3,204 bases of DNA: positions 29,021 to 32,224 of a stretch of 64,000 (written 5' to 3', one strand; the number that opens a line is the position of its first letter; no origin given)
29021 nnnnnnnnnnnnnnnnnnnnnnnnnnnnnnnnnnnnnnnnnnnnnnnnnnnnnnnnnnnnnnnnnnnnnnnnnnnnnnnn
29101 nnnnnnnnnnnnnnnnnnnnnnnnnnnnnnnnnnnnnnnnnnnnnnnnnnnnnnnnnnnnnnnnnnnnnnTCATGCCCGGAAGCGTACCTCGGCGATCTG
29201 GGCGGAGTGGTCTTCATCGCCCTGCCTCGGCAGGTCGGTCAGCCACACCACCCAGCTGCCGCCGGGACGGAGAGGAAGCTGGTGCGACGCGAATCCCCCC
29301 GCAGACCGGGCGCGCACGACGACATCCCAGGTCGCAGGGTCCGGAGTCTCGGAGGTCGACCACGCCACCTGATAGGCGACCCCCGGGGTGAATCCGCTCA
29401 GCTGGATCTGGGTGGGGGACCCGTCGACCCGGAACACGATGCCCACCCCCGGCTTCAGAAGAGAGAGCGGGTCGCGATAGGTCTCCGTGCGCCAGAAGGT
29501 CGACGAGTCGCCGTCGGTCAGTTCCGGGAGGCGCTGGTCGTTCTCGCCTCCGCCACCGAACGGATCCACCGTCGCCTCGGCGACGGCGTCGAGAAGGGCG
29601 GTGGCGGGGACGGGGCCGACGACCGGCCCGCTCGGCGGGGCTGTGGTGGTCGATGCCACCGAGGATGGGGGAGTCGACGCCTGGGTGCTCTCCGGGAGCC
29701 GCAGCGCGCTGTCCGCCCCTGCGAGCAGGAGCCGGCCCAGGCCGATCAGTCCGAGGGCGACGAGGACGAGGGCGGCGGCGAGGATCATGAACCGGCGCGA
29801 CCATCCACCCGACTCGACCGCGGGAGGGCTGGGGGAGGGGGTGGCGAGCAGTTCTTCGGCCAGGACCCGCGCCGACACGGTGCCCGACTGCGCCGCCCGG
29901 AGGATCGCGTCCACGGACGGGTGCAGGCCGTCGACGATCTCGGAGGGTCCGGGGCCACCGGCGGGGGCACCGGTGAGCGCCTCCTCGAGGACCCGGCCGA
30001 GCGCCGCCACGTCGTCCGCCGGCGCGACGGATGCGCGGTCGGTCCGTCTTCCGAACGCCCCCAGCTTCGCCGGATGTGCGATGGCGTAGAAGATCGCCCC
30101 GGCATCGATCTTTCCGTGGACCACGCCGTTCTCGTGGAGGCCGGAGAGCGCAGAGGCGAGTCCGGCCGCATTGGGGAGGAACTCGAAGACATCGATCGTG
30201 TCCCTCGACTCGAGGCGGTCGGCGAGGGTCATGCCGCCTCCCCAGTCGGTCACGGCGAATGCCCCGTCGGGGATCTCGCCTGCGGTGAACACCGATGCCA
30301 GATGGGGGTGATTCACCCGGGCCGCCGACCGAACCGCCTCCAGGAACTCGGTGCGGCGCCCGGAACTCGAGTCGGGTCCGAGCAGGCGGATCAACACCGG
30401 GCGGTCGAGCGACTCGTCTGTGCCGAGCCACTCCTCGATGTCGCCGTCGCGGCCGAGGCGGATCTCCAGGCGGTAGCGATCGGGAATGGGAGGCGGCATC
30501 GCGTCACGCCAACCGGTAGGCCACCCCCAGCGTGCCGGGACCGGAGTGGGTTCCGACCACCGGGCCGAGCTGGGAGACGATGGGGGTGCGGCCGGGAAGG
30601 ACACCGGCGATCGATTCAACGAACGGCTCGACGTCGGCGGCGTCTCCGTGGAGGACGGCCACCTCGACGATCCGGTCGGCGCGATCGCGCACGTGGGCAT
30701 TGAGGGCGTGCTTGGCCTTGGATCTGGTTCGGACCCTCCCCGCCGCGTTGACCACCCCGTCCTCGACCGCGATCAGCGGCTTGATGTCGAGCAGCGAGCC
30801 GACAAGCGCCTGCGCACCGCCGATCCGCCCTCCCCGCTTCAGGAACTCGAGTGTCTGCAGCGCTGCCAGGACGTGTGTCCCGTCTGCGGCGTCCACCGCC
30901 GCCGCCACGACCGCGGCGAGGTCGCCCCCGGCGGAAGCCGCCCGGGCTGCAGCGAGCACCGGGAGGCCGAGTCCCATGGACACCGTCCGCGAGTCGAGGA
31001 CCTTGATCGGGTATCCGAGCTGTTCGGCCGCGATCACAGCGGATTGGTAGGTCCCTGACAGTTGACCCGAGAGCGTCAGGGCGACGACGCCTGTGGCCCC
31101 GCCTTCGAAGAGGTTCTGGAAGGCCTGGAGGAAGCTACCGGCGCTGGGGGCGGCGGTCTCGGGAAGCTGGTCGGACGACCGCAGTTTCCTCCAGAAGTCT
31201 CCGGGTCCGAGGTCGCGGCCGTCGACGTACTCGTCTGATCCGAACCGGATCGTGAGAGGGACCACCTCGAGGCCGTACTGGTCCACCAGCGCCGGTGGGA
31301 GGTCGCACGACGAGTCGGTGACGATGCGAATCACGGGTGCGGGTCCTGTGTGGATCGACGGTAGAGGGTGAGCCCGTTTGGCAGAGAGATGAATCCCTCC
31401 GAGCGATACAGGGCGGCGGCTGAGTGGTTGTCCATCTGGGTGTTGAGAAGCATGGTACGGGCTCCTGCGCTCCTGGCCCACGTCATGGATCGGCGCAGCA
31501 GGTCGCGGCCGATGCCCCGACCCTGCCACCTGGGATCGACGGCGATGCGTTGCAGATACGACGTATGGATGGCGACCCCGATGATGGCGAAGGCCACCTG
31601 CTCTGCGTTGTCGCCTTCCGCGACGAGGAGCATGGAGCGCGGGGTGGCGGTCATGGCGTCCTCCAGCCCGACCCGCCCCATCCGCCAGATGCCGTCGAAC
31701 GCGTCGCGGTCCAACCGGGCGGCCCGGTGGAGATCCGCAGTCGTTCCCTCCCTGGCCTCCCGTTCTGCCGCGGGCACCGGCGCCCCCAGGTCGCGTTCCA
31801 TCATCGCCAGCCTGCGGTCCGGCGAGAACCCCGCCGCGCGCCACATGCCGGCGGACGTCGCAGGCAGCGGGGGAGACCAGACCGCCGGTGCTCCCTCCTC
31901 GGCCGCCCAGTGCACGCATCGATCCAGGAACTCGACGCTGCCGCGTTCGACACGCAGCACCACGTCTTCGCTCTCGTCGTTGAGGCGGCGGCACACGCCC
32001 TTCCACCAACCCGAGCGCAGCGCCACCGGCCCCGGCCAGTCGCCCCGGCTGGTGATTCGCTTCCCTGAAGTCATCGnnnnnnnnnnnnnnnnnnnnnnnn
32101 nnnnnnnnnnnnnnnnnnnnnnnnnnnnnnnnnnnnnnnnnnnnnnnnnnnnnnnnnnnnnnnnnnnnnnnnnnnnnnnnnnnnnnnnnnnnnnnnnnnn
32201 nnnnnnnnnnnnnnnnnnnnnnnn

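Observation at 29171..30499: Standalone MviN-type pseudokinase plus extracellular module without a MurJ flippase domain, inside a SigM-TrxB-TrxA-CwlM-like operon string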

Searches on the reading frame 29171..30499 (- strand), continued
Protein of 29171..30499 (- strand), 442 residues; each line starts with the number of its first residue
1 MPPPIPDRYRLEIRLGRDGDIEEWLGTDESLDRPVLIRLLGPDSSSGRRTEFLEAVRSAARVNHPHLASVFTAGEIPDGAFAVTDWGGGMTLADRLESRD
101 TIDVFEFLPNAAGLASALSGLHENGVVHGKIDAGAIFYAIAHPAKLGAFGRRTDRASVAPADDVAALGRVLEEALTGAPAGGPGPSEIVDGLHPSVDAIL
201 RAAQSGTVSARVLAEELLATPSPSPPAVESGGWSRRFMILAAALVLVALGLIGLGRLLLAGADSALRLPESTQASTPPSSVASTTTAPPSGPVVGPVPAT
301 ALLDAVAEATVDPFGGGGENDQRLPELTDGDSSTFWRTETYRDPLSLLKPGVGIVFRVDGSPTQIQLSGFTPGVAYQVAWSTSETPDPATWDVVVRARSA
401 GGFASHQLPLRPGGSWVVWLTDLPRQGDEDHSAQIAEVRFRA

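Call 61: find_encoding_contigs(protein=P0207, flank=6000, max_places=1)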
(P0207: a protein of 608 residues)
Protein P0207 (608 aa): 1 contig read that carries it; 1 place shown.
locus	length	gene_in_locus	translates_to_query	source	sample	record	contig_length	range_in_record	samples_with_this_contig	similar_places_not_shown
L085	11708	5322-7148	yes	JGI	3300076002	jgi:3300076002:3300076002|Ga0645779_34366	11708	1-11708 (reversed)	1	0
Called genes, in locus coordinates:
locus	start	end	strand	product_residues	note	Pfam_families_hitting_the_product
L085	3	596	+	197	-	?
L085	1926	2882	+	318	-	PF02223:Thymidylate_kin, PF13521:AAA_28 (weak)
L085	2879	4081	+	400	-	PF13177:DNA_pol3_delta2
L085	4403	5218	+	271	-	-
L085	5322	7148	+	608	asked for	PF00069:Pkinase, PF03109:ABC1 (faint), PF07714:PK_Tyr_Ser-Thr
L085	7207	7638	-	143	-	PF05239:PRC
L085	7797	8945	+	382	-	PF00155:Aminotran_1_2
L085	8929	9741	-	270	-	PF00581:Rhodanese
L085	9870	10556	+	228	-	-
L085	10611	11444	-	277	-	-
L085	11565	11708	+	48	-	?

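Call 62: find_homologous_proteins(query=L084:6871-8553:+, max_evalue=1e-10)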
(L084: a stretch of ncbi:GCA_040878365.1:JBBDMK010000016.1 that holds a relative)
Query L084:6871-8553:+ (560 aa): 4270 proteins with E <= 1e-10 among 8000 candidates; the best 120 are listed.
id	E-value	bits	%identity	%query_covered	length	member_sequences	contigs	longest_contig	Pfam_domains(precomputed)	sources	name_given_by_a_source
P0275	0.0e+0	1176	100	100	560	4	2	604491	PF01554.24,PF13440.12,PF03023.20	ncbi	ncbi:MAG: murein biosynthesis integral membrane protein MurJ [Actinomycetota bacterium]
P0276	7.7e-239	812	70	100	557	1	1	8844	PF01554.24,PF13440.12,PF03023.20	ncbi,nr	ncbi:MAG: murein biosynthesis integral membrane protein MurJ [Actinobacteria bacterium]|nr:murein bi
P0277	4.8e-237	806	69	98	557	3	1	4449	PF01554.24,PF13440.12,PF03023.20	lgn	-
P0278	2.8e-235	800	70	98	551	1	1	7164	PF01554.24,PF03023.20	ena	-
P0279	3.6e-231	787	68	98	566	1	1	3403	PF01554.24,PF03023.20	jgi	jgi:putative peptidoglycan lipid II flippase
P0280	1.1e-229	782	69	98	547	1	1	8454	PF01554.24,PF13440.12,PF03023.20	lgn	-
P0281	1.8e-224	764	66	100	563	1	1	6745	PF01554.24,PF03023.20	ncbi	-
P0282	2.5e-224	764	65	100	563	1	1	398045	PF01554.24,PF03023.20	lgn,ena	-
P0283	6.0e-224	763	67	98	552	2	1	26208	PF01554.24,PF03023.20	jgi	jgi:putative peptidoglycan lipid II flippase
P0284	9.6e-223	759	67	97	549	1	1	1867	PF01554.24,PF03023.20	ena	-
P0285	1.5e-222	758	68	94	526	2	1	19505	PF01554.24,PF13440.12,PF03023.20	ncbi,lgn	-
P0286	3.4e-222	757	67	94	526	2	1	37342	PF01554.24,PF13440.12,PF03023.20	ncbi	-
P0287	3.7e-222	757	68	98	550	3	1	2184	PF01554.24,PF03023.20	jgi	-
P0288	4.2e-222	757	65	100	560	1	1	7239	PF01554.24,PF03023.20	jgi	jgi:putative peptidoglycan lipid II flippase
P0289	4.5e-222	757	66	94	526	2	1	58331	PF01554.24,PF13440.12,PF03023.20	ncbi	-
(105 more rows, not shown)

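Call 68: list_cluster_members(proteins=[P0213, P0247, P0194, P0224, P0233, P0246, P0208, P0219, P0260, P0174])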
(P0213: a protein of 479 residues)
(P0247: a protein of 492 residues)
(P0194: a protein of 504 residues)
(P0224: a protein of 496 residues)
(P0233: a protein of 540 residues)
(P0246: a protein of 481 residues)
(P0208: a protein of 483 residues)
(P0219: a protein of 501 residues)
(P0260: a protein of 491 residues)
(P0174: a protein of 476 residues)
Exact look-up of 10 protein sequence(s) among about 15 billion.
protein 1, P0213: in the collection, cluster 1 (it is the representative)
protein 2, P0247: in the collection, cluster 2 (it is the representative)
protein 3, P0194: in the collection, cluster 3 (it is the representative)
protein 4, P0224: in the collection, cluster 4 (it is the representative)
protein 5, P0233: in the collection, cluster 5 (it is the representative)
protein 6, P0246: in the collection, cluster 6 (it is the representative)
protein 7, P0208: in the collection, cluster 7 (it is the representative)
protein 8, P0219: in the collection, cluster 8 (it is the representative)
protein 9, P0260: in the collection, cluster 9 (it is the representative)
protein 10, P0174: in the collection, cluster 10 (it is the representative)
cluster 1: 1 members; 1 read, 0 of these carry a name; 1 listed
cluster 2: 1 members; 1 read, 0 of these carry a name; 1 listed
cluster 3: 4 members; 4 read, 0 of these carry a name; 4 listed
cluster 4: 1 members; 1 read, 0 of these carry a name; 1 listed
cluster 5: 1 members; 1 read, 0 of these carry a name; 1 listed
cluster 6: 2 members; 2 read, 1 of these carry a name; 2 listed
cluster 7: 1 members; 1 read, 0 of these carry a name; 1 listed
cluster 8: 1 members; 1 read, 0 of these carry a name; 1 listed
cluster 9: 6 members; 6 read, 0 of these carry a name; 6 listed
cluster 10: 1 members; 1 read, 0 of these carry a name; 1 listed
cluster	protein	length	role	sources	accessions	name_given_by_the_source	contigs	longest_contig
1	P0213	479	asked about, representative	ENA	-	-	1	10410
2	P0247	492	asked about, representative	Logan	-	-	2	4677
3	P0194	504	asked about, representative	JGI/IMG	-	-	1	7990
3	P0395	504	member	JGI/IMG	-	-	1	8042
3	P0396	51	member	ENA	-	-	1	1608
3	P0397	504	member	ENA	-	-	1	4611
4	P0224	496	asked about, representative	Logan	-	-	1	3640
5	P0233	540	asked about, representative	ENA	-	-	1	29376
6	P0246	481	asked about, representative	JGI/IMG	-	hypothetical protein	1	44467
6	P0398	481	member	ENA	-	-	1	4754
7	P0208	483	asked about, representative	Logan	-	-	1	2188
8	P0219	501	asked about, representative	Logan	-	-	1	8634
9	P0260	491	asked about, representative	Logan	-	-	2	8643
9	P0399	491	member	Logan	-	-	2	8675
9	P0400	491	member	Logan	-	-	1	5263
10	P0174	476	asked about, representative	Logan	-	-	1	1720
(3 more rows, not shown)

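Call 69: find_encoding_contigs(protein=P0246, flank=8000, max_places=1)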
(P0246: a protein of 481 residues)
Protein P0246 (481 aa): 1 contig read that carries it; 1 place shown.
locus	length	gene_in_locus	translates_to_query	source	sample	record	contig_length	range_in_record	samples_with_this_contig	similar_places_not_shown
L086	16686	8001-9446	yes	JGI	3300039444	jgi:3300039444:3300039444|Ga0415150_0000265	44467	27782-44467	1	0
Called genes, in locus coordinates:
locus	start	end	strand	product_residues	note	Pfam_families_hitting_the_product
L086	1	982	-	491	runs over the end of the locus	PF01743:PolyA_pol, PF12627:PolyA_pol_RNAbd, PF01966:HD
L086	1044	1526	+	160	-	PF00293:NUDIX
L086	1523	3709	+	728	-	PF19516:DUF6049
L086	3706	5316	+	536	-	PF01554:MatE (faint), PF03023:MurJ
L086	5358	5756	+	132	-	-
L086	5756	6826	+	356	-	PF24568:CC_PcsB (faint), PF00877:NLPC_P60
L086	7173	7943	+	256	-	PF16640:Big_3_5, PF00877:NLPC_P60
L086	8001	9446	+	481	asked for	PF00069:Pkinase (weak)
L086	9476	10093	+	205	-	PF07638:Sigma70_ECF (weak), PF04542:Sigma70_r2, PF08281:Sigma70_r4_2, PF04545:Sigma70_r4 (weak)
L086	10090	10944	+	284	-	PF27063:RsmA_C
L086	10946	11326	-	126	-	-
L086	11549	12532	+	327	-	PF00890:FAD_binding_2 (faint), PF01266:DAO (faint), PF01946:Thi4 (weak), PF03486:HI0933_like (faint), PF07992:Pyr_redox_2, PF12831:FAD_oxidored (faint), PF13738:Pyr_redox_3, PF00070:Pyr_redox, +1 more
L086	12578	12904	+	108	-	PF00085:Thioredoxin, PF08534:Redoxin (weak), PF13098:Thioredoxin_2 (weak), PF13905:Thioredoxin_8 (weak)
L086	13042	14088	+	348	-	PF01471:PG_binding_1, PF09374:PG_binding_3 (faint), PF01471:PG_binding_1, PF01520:Amidase_3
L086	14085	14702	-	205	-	PF00583:Acetyltransf_1 (weak)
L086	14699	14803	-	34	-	-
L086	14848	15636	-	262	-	PF14378:PAP2_3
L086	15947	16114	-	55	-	-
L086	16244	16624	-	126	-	PF12089:DUF3566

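Call 70: find_encoding_contigs(protein=P0233, flank=8000, max_places=1)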
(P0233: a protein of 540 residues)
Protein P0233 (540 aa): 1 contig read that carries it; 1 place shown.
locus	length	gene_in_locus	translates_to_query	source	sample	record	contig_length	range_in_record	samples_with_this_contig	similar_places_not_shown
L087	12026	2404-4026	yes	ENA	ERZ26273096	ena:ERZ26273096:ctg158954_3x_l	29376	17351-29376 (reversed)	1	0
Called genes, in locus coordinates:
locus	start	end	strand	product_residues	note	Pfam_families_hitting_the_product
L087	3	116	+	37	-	?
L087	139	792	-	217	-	PF00691:OmpA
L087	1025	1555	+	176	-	-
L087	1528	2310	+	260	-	PF00877:NLPC_P60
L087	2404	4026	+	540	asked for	PF07714:PK_Tyr_Ser-Thr (weak), PF00069:Pkinase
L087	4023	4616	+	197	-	PF04542:Sigma70_r2, PF08281:Sigma70_r4_2, PF04545:Sigma70_r4 (weak)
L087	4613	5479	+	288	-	PF27063:RsmA_C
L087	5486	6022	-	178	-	-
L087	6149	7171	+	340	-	PF01266:DAO (faint), PF01946:Thi4 (faint), PF03486:HI0933_like (faint), PF07992:Pyr_redox_2, PF13450:NAD_binding_8 (faint), PF13738:Pyr_redox_3, PF00070:Pyr_redox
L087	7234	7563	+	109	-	PF00085:Thioredoxin, PF14595:Thioredoxin_9 (faint), PF13098:Thioredoxin_2 (weak), PF13905:Thioredoxin_8 (weak), PF13192:Thioredoxin_3 (weak)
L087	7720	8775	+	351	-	PF01471:PG_binding_1, PF09374:PG_binding_3 (faint), PF01471:PG_binding_1, PF01520:Amidase_3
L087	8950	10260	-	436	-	-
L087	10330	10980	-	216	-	PF00583:Acetyltransf_1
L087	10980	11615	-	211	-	-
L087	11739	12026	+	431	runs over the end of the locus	PF00155:Aminotran_1_2, PF12897:Asp_aminotransf (weak)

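Call 82: find_homologous_proteins(query=P0257, max_evalue=1e-20)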
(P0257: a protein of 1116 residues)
Query P0257 (1116 aa): 848 proteins with E <= 1e-20 among 8000 candidates; the best 120 are listed.
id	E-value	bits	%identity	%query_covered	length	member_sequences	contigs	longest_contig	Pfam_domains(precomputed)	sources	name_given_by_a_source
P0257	0.0e+0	2449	100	100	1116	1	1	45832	PF07714.24,PF00754.32,PF00069.32,PF03023.20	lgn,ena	-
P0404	0.0e+0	1671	70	100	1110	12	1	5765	PF07714.24,PF00069.32,PF03023.20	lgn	-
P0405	0.0e+0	1653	68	100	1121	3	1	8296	PF07714.24,PF00069.32,PF03023.20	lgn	-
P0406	0.0e+0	1619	67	100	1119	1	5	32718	PF00069.32,PF03023.20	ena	-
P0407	0.0e+0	1572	64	100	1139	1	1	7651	PF00069.32,PF13440.12,PF03023.20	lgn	-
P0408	0.0e+0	1538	64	98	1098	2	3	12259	PF00069.32,PF03023.20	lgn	-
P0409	0.0e+0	1218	53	100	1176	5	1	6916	PF00069.32,PF03023.20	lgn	-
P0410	0.0e+0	1056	48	99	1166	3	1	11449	PF00069.32,PF13440.12,PF03023.20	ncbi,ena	-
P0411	0.0e+0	1042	52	52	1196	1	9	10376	PF00069.32,PF03023.20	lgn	-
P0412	0.0e+0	1039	51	54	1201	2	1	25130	PF00069.32,PF03023.20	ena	-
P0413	0.0e+0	1033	52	78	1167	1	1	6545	PF00069.32,PF13440.12,PF03023.20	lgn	-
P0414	0.0e+0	1029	50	81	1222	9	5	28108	PF00069.32,PF03023.20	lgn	-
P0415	0.0e+0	1028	56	48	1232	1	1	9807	PF00754.32,PF00069.32,PF13440.12,PF03023.20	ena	-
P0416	0.0e+0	1024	45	100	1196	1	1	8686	PF00069.32,PF03023.20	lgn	-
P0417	0.0e+0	1024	56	48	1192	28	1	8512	PF00069.32,PF03023.20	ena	-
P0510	4.3e-284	964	46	100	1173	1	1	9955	PF00069.32,PF03023.20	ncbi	-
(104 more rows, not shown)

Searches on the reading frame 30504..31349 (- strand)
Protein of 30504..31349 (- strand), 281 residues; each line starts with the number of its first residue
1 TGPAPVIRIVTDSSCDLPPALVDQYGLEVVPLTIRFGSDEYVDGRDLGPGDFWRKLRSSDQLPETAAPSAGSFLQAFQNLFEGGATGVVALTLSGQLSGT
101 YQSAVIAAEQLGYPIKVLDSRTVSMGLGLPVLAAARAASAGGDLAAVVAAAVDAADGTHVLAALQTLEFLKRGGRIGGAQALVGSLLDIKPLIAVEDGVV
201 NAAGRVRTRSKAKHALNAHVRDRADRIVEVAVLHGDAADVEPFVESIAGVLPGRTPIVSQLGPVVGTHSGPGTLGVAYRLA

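Call 9: search_protein_families(library=pfam, proteins=[window:30504-31349:-], max_evalue=0.01)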
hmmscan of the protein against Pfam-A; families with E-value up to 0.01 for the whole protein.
window:30504-31349:- (281 aa): 1 family
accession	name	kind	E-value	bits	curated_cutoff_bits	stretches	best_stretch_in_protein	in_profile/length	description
PF02645.21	DegV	-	1.2e-78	264.8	27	1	7-278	2-277/280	Uncharacterised protein, DegV family COG1307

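Call 10: search_protein_families(library=ncbifam, proteins=[window:30504-31349:-], max_evalue=0.01)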
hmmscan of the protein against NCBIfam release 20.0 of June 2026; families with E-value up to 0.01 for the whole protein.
window:30504-31349:- (281 aa): 2 families
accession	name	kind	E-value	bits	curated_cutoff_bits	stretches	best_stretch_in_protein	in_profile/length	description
TIGR00762.1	DegV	domain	8.9e-83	277.7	99.7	1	7-278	1-275/276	DegV family EDD domain-containing protein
NF038249.1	fatty_FakB1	equivalog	2.4e-49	168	350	1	7-278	3-279/286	fatty acid kinase binding subunit FakB1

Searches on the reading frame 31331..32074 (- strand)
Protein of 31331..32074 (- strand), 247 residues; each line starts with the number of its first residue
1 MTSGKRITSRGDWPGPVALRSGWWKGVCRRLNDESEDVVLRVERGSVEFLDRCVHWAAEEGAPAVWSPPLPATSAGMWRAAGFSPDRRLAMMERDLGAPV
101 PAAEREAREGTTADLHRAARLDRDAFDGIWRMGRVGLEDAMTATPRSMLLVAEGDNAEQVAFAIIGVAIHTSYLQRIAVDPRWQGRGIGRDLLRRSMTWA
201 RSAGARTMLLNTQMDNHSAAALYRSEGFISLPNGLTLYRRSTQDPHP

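Call 9: search_protein_families(library=pfam, proteins=[window:31331-32074:-], max_evalue=0.01)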
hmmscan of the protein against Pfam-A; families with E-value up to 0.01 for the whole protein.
window:31331-32074:- (247 aa): 6 families
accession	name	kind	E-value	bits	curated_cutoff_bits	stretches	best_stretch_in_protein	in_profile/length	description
PF00583.31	Acetyltransf_1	-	5.5e-16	59.3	20.7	1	120-228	6-116/116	Acetyltransferase (GNAT) family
PF13508.13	Acetyltransf_7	-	1.5e-13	51.4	27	1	147-229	3-83/84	Acetyltransferase (GNAT) domain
PF13673.13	Acetyltransf_10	-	4.9e-06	27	23.6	1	163-230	44-109/128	Acetyltransferase (GNAT) domain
PF13527.13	Acetyltransf_9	-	0.0011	19.4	25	1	160-228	61-124/127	Acetyltransferase (GNAT) domain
PF14542.12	Acetyltransf_CG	-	0.0032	18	30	1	159-206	11-59/80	GCN5-related N-acetyl-transferase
PF08445.16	FR47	-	0.0034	17.8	22.1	1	171-230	21-79/86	FR47-like protein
